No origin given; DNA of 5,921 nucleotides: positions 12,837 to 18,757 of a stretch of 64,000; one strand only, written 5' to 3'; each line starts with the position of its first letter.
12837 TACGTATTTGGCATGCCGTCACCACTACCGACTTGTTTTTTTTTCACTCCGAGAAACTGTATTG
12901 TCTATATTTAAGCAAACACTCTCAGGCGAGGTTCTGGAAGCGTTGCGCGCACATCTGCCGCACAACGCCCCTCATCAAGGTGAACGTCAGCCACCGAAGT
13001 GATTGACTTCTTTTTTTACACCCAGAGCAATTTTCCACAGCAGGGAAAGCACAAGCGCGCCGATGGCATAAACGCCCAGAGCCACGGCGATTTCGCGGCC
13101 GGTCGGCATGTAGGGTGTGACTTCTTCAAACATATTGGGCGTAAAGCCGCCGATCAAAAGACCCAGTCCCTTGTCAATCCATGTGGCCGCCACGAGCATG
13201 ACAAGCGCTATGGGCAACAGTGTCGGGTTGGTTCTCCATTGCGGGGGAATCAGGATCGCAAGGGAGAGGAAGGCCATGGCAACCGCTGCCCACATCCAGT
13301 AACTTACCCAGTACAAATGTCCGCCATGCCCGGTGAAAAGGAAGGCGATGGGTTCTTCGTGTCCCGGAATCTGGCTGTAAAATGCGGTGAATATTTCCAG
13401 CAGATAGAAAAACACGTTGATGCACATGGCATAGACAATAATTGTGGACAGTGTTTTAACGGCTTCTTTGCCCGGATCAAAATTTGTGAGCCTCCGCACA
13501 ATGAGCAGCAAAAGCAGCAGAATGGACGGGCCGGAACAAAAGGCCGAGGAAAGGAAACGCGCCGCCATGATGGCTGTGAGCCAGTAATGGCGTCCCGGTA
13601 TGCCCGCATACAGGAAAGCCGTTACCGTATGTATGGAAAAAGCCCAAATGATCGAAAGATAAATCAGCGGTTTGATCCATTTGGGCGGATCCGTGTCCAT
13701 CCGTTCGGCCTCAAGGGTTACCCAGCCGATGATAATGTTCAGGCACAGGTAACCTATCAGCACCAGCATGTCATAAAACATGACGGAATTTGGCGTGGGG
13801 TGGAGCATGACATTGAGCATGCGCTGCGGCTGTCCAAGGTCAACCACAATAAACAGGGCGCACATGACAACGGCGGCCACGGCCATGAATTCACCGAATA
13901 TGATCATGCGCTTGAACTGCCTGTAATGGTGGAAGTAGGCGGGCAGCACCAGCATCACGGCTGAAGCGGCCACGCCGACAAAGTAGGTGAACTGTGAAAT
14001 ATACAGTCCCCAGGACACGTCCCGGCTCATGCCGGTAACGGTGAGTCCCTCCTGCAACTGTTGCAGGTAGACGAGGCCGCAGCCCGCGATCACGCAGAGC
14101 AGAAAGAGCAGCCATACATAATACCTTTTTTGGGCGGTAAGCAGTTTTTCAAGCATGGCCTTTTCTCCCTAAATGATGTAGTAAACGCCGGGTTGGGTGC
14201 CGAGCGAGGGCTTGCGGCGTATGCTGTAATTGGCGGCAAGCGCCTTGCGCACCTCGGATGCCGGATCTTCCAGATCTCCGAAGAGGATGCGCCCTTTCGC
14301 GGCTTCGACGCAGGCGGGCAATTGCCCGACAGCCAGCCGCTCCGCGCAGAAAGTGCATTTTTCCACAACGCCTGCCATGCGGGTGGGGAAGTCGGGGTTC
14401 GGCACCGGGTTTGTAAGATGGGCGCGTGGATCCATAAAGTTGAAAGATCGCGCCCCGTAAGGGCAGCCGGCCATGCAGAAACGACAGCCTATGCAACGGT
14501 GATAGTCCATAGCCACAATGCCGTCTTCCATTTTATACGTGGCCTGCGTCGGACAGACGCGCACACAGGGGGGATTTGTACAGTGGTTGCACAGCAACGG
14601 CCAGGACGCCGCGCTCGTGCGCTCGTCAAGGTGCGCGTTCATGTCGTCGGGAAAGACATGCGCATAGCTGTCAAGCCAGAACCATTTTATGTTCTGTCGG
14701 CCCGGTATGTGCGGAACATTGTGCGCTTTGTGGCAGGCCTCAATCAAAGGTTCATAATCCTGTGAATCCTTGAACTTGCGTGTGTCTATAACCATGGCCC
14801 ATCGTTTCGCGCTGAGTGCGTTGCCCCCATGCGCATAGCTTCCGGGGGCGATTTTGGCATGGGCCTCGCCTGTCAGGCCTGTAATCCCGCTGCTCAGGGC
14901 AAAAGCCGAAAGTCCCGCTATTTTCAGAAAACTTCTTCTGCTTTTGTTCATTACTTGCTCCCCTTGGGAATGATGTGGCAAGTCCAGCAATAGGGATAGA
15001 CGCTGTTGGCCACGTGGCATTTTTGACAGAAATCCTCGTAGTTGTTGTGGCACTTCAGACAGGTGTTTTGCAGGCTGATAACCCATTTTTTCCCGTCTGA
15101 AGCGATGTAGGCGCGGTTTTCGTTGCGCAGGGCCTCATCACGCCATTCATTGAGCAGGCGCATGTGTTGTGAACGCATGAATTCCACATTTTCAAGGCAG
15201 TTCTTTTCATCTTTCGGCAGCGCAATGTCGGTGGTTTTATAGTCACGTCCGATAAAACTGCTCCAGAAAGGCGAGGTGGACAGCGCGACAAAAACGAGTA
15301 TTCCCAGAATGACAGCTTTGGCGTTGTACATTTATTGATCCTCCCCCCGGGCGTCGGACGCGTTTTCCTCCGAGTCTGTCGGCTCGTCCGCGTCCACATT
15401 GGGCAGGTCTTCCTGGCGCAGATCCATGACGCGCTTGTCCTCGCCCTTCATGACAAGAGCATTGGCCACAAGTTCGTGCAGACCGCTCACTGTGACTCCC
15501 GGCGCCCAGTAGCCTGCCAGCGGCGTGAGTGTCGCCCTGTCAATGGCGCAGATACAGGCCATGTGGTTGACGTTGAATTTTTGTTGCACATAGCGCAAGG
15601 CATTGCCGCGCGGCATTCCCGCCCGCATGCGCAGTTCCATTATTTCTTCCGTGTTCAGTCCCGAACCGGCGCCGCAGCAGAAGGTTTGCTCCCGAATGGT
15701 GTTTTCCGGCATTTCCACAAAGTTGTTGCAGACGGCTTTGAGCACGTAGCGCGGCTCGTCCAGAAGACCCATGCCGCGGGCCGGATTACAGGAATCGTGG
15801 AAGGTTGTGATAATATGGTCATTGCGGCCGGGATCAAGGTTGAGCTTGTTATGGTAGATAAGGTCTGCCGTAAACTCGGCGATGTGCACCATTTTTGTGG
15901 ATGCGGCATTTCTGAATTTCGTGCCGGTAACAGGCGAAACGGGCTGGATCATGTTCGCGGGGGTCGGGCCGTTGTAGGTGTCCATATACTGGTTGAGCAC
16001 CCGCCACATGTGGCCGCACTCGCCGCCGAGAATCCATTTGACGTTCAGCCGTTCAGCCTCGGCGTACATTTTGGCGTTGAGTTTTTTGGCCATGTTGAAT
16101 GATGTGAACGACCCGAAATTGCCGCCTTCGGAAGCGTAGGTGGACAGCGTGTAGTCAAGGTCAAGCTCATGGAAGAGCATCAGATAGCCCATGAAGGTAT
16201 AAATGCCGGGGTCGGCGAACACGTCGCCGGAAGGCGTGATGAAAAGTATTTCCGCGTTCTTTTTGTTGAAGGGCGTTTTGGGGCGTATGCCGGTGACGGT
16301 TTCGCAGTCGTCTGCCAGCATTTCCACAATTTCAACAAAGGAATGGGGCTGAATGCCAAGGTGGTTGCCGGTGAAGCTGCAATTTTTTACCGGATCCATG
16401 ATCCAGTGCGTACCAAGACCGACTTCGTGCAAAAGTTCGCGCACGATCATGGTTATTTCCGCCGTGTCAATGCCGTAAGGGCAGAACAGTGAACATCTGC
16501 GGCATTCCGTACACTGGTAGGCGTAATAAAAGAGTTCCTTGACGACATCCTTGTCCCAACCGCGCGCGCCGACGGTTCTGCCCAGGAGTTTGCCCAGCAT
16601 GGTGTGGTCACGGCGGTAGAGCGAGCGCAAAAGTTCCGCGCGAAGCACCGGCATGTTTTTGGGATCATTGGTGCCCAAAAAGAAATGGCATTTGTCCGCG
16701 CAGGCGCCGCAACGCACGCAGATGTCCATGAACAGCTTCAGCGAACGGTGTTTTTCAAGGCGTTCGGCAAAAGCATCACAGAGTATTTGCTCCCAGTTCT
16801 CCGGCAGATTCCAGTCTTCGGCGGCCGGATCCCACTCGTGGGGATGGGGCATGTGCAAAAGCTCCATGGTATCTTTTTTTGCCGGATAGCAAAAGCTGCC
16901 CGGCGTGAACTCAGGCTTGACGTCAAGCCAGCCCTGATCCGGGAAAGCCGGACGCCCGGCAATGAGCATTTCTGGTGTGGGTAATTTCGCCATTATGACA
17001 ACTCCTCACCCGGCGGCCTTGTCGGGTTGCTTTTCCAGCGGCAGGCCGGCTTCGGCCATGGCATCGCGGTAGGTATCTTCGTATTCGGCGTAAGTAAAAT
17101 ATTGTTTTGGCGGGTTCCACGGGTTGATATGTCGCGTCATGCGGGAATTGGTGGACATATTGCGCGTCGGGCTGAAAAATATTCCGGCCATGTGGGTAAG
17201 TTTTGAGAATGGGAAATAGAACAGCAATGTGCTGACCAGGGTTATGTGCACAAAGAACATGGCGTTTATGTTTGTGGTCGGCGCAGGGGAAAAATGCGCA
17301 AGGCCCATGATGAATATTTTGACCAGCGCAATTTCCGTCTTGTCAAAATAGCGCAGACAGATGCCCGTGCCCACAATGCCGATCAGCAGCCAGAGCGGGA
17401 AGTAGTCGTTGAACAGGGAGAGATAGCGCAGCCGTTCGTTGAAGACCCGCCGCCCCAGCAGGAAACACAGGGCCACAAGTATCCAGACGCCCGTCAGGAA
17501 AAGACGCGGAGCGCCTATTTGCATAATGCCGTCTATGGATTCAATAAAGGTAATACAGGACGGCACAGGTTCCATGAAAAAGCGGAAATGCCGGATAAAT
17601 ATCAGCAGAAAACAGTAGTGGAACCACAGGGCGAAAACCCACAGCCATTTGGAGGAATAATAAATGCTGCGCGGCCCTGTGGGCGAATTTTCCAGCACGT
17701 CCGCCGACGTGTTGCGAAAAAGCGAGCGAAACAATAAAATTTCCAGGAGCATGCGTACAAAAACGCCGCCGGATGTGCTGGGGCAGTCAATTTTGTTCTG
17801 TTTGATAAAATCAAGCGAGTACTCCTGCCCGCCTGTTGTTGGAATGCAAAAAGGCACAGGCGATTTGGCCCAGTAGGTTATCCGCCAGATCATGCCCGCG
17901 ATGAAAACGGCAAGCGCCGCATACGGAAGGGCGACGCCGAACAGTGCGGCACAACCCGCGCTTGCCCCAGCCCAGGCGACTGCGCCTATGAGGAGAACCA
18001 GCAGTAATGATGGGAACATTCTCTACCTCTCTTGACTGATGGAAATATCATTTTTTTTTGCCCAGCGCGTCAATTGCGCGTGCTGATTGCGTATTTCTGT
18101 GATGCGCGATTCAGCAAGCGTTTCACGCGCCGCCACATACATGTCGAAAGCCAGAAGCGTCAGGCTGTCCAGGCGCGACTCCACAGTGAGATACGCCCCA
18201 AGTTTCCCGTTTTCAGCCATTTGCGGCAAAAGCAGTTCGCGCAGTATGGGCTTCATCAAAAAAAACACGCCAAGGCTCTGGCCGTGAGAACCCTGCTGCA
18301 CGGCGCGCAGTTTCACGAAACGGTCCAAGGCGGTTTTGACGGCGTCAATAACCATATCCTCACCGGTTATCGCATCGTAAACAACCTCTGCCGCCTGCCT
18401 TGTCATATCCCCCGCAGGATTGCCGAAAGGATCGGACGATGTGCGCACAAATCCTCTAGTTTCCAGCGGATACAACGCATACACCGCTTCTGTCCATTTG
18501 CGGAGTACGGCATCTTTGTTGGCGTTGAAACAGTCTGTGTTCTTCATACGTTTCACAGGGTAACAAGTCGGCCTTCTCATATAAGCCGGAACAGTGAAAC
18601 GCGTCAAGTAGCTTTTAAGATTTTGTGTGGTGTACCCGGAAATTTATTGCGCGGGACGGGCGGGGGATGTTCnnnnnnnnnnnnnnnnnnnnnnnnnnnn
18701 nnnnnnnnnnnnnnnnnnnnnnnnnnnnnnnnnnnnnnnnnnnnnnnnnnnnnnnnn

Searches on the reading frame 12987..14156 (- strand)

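Call 77: search_protein_families(library=ncbifam, proteins=[window:12987-14156:-], max_evalue=0.00001)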
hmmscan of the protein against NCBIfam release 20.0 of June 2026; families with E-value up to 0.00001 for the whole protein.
window:12987-14156:- (389 aa): 3 families
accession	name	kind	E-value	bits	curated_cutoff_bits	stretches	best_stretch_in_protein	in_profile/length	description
NF045798.1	DsrP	equivalog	3.5e-144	480.5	350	1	1-383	1-346/346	sulfate reduction electron transfer complex DsrMKJOP subunit DsrP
NF041784.1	mnquin_red_QrcD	equivalog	6e-14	52.1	570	1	9-375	15-396/408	menaquinone reductase integral membrane subunit QrcD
NF011568.0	PRK14992.1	equivalog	4.7e-06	26.2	314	1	43-250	13-215/341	tetrathionate reductase subunit TtrC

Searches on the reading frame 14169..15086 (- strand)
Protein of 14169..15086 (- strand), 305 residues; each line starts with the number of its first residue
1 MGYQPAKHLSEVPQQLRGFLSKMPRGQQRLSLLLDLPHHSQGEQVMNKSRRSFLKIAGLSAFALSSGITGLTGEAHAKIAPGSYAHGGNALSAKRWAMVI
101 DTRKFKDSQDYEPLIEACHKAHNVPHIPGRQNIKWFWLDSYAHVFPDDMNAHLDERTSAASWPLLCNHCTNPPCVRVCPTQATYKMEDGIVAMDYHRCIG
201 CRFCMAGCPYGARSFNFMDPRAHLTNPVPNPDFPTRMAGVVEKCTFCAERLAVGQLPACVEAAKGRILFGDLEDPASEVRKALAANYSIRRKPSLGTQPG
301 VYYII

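Call 77: search_protein_families(library=ncbifam, proteins=[window:14169-15086:-], max_evalue=0.00001)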
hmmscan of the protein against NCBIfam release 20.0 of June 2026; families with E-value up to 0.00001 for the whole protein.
window:14169-15086:- (305 aa): 23 families
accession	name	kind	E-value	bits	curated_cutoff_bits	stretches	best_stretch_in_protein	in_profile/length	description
NF045797.1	DsrO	equivalog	1.7e-92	309.1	200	1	46-305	1-235/235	sulfate reduction electron transfer complex DsrMKJOP subunit DsrO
NF011569.0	PRK14993.1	equivalog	1.2e-39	136.2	416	2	46-216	1-150/244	tetrathionate reductase subunit TtrB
NF041782.1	mnquin_red_QrcC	equivalog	2.5e-34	119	400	1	96-304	1-225/239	menaquinone reductase iron-sulfur cluster-binding subunit QrcC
TIGR03149.1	cyt_nit_nrfC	equivalog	3.3e-34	118.2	377.6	1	49-304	3-216/225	cytochrome c nitrite reductase Fe-S protein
NF041715.1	arsenate_red_ArrB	equivalog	4.6e-34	118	450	2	163-222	54-113/233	arsenate respiratory reductase iron-sulfur subunit ArrB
TIGR02951.1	DMSO_dmsB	equivalog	6.9e-25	87.9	214.1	1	163-216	61-115/161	DMSO/selenate family reductase complex B subunit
TIGR03478.1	DMSO_red_II_bet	subfamily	2.9e-23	82.3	480.7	1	163-304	128-253/321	DMSO reductase family type II enzyme, iron-sulfur subunit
NF008134.0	PRK10882.1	equivalog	1.1e-20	74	263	1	165-286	112-222/329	hydrogenase 2 operon protein HybA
NF042979.1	EthbenzDh_ebdB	equivalog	6.4e-19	68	740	1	165-304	152-275/354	ethylbenzene dehydrogenase subunit beta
NF038355.1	FDH3_beta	equivalog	9.9e-19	68.1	240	1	159-273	47-165/180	formate dehydrogenase FDH3 subunit beta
NF045715.1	sulf_resp_HmcB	equivalog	5.4e-18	65.1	420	1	166-281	107-207/307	sulfate respiration complex iron-sulfur protein HmcB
TIGR01660.1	narH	equivalog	2.1e-17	62.7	524.05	1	157-269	174-268/492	nitrate reductase subunit beta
TIGR01582.1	FDH-beta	equivalog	2.5e-16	59.6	334.7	1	166-283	93-193/283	formate dehydrogenase subunit beta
NF009408.0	PRK12769.1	equivalog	2.5e-14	52.3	1003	1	163-265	53-139/659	formate-dependent uric acid utilization protein AegA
NF045766.1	PhenlGlyoxDHPadI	equivalog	5.5e-12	45.2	700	1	161-217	49-107/443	NADH-dependent phenylglyoxylate dehydrogenase subunit beta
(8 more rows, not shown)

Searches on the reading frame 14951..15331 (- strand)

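Call 77: search_protein_families(library=ncbifam, proteins=[window:14951-15331:-], max_evalue=0.00001)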
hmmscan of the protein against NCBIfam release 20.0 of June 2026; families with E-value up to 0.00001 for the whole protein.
window:14951-15331:- (126 aa): 1 family
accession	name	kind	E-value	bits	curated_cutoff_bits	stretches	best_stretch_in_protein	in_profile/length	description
NF038038.1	cytoc_DsrJ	equivalog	4.2e-47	159.4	100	1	1-119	1-121/121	sulfate reduction electron transfer complex DsrMKJOP subunit DsrJ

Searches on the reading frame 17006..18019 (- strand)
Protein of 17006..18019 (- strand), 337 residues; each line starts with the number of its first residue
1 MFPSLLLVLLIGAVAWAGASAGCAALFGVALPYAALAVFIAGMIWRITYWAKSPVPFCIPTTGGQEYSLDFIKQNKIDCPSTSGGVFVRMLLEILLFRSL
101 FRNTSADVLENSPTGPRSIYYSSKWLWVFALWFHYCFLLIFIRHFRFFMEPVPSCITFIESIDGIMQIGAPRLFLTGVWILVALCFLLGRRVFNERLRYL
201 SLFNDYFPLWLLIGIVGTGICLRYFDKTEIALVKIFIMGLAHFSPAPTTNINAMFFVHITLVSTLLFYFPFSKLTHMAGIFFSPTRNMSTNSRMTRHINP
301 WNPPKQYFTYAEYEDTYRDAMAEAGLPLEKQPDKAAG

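Call 3: search_protein_families(library=pfam, proteins=[window:17006-18019:-], max_evalue=1)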
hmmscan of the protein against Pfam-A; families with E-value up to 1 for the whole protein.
window:17006-18019:- (337 aa): 1 family
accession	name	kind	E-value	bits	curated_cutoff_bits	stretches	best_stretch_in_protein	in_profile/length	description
PF02665.19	Nitrate_red_gam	-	1.9e-18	67.3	22.9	2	118-278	36-200/217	Nitrate reductase gamma subunit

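Call 77: search_protein_families(library=ncbifam, proteins=[window:17006-18019:-], max_evalue=0.00001)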
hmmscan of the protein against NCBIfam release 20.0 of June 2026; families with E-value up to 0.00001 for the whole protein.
window:17006-18019:- (337 aa): 2 families
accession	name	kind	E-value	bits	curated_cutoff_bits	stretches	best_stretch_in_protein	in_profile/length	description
NF038037.1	cytob_DsrM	equivalog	1.2e-138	461.7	300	1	8-330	1-320/320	sulfate reduction electron transfer complex DsrMKJOP subunit DsrM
TIGR00351.1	narI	equivalog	5.5e-08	32.9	105.55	1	125-280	47-209/225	respiratory nitrate reductase subunit gamma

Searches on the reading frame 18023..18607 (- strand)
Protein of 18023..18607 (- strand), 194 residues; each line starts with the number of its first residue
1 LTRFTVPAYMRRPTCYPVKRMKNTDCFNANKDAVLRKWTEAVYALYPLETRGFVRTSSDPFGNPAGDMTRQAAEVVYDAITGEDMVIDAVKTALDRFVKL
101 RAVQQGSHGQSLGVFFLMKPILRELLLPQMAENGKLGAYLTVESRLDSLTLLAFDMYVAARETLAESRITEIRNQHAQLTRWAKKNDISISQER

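Call 3: search_protein_families(library=pfam, proteins=[window:18023-18607:-], max_evalue=1)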
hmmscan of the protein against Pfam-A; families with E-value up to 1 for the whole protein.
window:18023-18607:- (194 aa): 3 families
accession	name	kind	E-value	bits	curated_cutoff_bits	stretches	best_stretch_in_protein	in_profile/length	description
PF14361.12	RsbRD_N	-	1.2e-12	48.8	24.3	1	26-126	4-103/104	RsbT co-antagonist protein rsbRD N-terminal domain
PF25746.1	Phage_Repressor_c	-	0.058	13.1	27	0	153-184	155-185/352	Streptomyces phage repressor protein c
PF08512.18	Rttp106-like_middle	-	0.24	12.2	25.5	1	145-191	44-90/91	Histone chaperone Rttp106-like, middle domain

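Call 4: search_protein_families(library=ncbifam, proteins=[window:18023-18607:-], max_evalue=1)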
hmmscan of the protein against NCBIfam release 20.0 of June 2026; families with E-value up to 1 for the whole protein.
window:18023-18607:- (194 aa): 1 family
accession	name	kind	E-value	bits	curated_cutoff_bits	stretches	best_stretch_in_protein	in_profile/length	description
NF041793.1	ORF56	equivalog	0.099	12.7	50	1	174-191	10-27/39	ORF56 family plasmid copy control protein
